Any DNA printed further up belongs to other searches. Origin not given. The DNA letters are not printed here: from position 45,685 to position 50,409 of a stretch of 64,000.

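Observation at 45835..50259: Giant (1,474-aa) flagellar cap protein FliD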

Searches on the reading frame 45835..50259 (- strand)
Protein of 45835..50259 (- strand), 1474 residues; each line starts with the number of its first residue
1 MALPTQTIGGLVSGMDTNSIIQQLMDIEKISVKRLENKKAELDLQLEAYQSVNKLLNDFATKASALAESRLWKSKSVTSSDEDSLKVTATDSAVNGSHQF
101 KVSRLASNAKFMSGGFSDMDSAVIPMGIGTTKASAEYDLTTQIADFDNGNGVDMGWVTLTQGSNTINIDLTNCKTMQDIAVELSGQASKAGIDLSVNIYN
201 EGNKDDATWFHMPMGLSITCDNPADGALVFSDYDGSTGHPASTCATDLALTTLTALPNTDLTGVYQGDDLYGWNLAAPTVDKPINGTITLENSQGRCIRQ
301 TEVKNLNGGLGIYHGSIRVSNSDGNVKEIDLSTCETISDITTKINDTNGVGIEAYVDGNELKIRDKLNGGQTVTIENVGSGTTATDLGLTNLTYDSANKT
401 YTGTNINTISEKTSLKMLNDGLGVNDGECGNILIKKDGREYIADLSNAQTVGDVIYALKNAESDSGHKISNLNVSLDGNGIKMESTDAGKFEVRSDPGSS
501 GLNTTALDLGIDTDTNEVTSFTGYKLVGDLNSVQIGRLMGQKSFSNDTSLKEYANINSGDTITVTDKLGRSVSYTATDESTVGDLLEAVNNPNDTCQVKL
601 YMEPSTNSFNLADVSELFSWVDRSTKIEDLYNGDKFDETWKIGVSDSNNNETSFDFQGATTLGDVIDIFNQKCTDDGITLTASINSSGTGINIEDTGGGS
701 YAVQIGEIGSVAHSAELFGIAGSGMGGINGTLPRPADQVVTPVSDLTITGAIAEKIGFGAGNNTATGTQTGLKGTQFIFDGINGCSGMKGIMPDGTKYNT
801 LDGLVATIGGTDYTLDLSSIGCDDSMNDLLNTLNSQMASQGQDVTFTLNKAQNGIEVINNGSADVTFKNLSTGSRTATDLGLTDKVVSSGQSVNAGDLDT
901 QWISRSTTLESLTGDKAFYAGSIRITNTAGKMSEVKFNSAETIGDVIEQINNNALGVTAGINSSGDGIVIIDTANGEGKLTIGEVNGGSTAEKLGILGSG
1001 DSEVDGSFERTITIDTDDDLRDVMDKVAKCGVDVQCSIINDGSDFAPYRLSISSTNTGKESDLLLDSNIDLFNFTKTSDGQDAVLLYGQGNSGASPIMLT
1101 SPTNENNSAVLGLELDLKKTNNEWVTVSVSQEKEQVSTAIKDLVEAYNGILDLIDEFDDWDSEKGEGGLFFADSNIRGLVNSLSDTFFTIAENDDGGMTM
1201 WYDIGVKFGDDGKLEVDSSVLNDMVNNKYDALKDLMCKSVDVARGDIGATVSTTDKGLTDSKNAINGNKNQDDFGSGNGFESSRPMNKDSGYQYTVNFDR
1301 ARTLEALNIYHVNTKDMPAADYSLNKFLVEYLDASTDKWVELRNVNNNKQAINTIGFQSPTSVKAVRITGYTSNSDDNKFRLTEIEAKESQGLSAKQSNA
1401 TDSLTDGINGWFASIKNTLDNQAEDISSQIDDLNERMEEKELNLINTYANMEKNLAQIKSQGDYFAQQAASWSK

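Call 4: search_protein_families(library=pfam, proteins=[window:45835-50259:-], max_evalue=1)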
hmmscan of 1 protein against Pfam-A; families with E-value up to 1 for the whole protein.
window:45835-50259:- (1474 aa): 4 families
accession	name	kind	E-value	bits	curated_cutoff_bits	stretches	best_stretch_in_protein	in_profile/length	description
PF07195.17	FliD_C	-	1.8e-28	100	25.4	1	1081-1459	2-235/236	Flagellar hook-associated protein 2 C-terminus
PF02465.23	FliD_N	-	7.9e-25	87.8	24.8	1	13-108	1-96/97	Flagellar hook-associated protein 2 N-terminus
PF00754.31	F5_F8_type_C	-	1.7e-05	25.4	28.2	1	1249-1375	2-117/127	F5/8 type C domain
PF21989.2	RA_2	-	0.37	11.3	27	0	317-349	5-37/94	RA like domain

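Call 6: search_protein_families(library=ncbifam, proteins=[window:45835-50259:-], max_evalue=1)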
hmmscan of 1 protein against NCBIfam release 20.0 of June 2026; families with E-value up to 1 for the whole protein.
window:45835-50259:- (1474 aa): 8 families
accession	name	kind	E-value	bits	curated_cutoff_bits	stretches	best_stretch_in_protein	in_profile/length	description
NF005833.0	PRK07737.1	equivalog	2.2e-32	112.8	444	3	7-184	4-158/501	flagellar hook-associated protein 2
NF005188.0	PRK06664.1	equivalog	1.2e-22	80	469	3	6-127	4-124/661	flagellar hook-associated protein FliD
NF005955.1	PRK08032.1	equivalog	1.4e-20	73.8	387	2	1016-1237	147-380/465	flagellar filament capping protein FliD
NF009400.1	PRK12765.1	equivalog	8.8e-14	50.9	448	3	1101-1461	266-582/596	flagellar filament capping protein FliD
NF005281.0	PRK06798.1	equivalog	8.8e-13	48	375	3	1010-1235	140-352/440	flagellar hook-associated protein 2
NF006435.1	PRK08724.1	equivalog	8.2e-10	38.1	580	2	10-114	7-112/672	flagellar filament capping protein FliD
NF033914.0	antiphage_ZorA_1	subfamily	0.0045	15.3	190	1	1386-1470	419-503/619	anti-phage ZorAB system protein ZorA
NF045487.1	ASRP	equivalog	0.07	11.7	300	0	14-74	107-169/593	archaea-specific SMC-related protein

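Call 9: find_homologous_proteins(query=window:45835-50259:-, max_evalue=0.00001)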
Query window:45835-50259:- (1474 aa): 57 proteins with E <= 0.00001 among 8000 candidates.
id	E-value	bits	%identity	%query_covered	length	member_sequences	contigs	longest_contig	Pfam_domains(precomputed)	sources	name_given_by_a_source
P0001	0.0e+0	2998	92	100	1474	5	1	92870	PF00754.32,PF07195.18,PF02465.24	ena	-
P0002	0.0e+0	2385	73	100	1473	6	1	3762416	PF27198.1,PF00754.32,PF07195.18,PF02465.24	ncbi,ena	-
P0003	0.0e+0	2357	72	100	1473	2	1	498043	PF27198.1,PF00754.32,PF07195.18,PF02465.24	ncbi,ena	-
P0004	0.0e+0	2338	71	100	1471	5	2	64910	PF27198.1,PF00754.32,PF07195.18,PF02465.24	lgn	-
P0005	0.0e+0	2248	69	100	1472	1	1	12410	PF00754.32,PF07195.18,PF22633.4,PF02465.24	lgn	-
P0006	0.0e+0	1428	49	100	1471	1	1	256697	PF00754.32,PF07195.18,PF07196.19,PF02465.24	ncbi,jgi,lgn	-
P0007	0.0e+0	1411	49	100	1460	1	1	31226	PF00754.32,PF07195.18,PF22633.4,PF07196.19,PF02465.24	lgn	-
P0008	0.0e+0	1313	55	49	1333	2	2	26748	PF00754.32,PF07195.18,PF07196.19,PF02465.24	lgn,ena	-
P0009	0.0e+0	1035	47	50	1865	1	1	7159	PF07195.18,PF07196.19,PF02465.24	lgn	-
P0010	6.2e-275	934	44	49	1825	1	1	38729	PF07195.18,PF07196.19,PF02465.24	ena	-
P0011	9.6e-275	933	45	49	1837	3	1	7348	PF07195.18,PF07196.19,PF02465.24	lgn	-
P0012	3.5e-268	912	36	71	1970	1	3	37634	PF07195.18,PF02465.24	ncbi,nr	ncbi:hypothetical protein FACS1894139_09100 [Planctomycetales bacterium]|nr:hypothetical protein FAC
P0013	1.2e-256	873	43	49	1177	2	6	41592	PF00754.32,PF07195.18,PF22633.4,PF07196.19,PF02465.24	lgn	-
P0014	1.4e-256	873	43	49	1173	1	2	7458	PF00754.32,PF07195.18,PF22633.4,PF07196.19,PF02465.24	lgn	-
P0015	3.3e-213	729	35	81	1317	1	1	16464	PF07195.18,PF07196.19,PF02465.24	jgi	-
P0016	5.9e-210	719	39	56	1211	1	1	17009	PF07195.18,PF22633.4,PF02465.24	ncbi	-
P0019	1.3e-143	499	33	48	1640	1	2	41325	PF00754.32,PF07195.18,PF02465.24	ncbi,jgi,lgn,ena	jgi:Flagellar capping protein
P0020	3.7e-97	345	32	27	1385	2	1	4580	PF07195.18,PF07196.19,PF02465.24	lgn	-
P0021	6.1e-95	338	28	41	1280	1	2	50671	PF07195.18,PF07196.19,PF02465.24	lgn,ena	-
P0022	2.4e-88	316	27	55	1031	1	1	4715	PF07195.18,PF07196.19,PF02465.24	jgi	jgi:flagellar hook-associated protein 2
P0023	8.1e-85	304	27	45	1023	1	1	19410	PF27299.1,PF07195.18,PF07196.19,PF02465.24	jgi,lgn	jgi:flagellar hook-associated protein 2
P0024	1.0e-84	304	30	30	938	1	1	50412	PF07195.18,PF07196.19,PF02465.24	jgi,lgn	jgi:flagellar hook-associated protein 2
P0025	9.0e-83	297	25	56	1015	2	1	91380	PF07195.18,PF21403.5,PF07196.19,PF02465.24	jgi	-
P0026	1.1e-82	297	30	30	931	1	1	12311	PF07195.18,PF07196.19,PF02465.24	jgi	jgi:flagellar hook-associated protein 2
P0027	8.4e-81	291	28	44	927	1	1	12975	PF07195.18,PF07196.19,PF02465.24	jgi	jgi:flagellar hook-associated protein 2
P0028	1.9e-80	290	28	39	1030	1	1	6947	PF07195.18,PF07196.19,PF02465.24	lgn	-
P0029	6.8e-77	278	28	44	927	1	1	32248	PF07195.18,PF21403.5,PF07196.19,PF02465.24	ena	-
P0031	6.6e-76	275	26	45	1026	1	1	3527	PF07195.18,PF07196.19,PF02465.24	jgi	jgi:flagellar hook-associated protein 2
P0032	6.7e-76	275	26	58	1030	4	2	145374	PF07195.18,PF07196.19,PF02465.24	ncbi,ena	ncbi:MAG: flagellar filament capping protein FliD [Planctomycetota bacterium]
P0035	4.0e-69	252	34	29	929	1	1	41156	PF07195.18,PF07196.19,PF02465.24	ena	-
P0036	1.4e-68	250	32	29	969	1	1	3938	PF07195.18,PF07196.19,PF02465.24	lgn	-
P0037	3.7e-68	249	28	28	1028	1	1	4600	PF07195.18,PF07196.19,PF02465.24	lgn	-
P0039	3.8e-65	239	28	29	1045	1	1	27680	PF07195.18,PF07196.19,PF02465.24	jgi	jgi:flagellar hook-associated protein 2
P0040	2.6e-64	236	29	12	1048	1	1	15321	PF07195.18,PF07196.19,PF02465.24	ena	-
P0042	3.3e-61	226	32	28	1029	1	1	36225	PF07195.18,PF07196.19,PF02465.24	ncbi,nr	ncbi:MAG TPA: flagellar filament capping protein FliD [Pirellulaceae bacterium]|nr:flagellar filamen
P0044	9.6e-60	221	28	32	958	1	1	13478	PF07195.18,PF07196.19,PF02465.24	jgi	jgi:flagellar hook-associated protein 2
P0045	3.8e-59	219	27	29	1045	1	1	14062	PF07195.18,PF07196.19,PF02465.24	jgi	jgi:flagellar hook-associated protein 2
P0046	8.0e-59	218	29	40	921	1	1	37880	PF07195.18,PF07196.19,PF02465.24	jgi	jgi:flagellar hook-associated protein 2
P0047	7.9e-58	215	27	41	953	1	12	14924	PF07195.18,PF07196.19,PF02465.24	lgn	-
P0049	1.0e-54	204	33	8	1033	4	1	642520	PF07195.18,PF07196.19,PF02465.24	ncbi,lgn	-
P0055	3.1e-9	54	30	13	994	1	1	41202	PF07196.19,PF00700.28,PF00669.26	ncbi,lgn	-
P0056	8.6e-7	46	27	14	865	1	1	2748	PF07195.18,PF07196.19,PF02465.24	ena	-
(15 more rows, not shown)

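Call 11: find_encoding_contigs(protein=window:45835-50259:-, flank=3000, max_places=4)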
Protein window:45835-50259:- (1474 aa): no gene with exactly this product is on record in the collection.

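Call 12: find_encoding_contigs(protein=P0002, flank=8000, max_places=3)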
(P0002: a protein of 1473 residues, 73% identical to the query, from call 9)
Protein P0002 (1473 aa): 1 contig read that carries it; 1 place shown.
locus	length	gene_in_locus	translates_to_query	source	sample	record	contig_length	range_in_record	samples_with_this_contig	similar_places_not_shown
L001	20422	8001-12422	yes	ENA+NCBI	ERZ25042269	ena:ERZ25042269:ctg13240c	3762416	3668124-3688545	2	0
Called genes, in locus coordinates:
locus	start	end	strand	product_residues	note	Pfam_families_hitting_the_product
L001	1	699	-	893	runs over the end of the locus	-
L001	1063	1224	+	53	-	-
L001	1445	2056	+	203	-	PF02660:G3P_acyltransf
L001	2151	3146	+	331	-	PF01210:NAD_Gly3P_dh_N, PF07479:NAD_Gly3P_dh_C, PF20618:GPD_NAD_C_bact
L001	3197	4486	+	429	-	PF00815:Histidinol_dh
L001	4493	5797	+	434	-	PF00919:UPF0004, PF04055:Radical_SAM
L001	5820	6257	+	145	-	-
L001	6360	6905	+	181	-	-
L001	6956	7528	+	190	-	PF09832:DUF2059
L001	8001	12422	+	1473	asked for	PF02465:FliD_N, PF27198:FlaEY_3rd (faint), PF07195:FliD_C, PF00754:F5_F8_type_C (weak)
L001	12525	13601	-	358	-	PF01336:tRNA_anti-codon (weak), PF01966:HD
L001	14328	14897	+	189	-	-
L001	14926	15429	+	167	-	PF13302:Acetyltransf_3, PF13420:Acetyltransf_4, PF00583:Acetyltransf_1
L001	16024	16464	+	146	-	PF00583:Acetyltransf_1, PF13673:Acetyltransf_10, PF13508:Acetyltransf_7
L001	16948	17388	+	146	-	-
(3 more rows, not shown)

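Call 13: find_related_loci(query=window:45835-50259:-, collection=genome_contigs, flank=10000)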
Query window:45835-50259:- (1474 aa) in genome_contigs; peptide patterns used: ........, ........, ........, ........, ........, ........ (x = any residue, [..] = any of these).
21 stretches matched a pattern; 4 encode a relative of the query (tblastn E <= 1e-3); 4 distinct loci.
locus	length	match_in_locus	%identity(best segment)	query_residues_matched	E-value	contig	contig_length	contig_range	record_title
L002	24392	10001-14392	73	1-1465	0e+0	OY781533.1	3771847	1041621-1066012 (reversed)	MAG: Planctomycetota bacterium isolate 5c15c3fa-c5a4-4479-8b82-14142e451f6c genome assembly, chromosome: 1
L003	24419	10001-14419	72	1-1474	0e+0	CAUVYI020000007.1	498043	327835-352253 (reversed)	MAG: Planctomycetota bacterium isolate a83b64f6-619d-4c2f-b73e-04070e311a9b genome assembly, contig: contig_7, whole gen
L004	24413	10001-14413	71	1-1474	0e+0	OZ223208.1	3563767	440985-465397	MAG: Planctomycetota bacterium isolate 604ccff8-4b2f-4b13-82eb-4b7433267518 genome assembly, chromosome: 1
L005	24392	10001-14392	72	1-1465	0e+0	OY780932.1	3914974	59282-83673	MAG: Planctomycetota bacterium isolate 8948a4fa-d588-4077-bf9d-2cdc62be6801 genome assembly, chromosome: 1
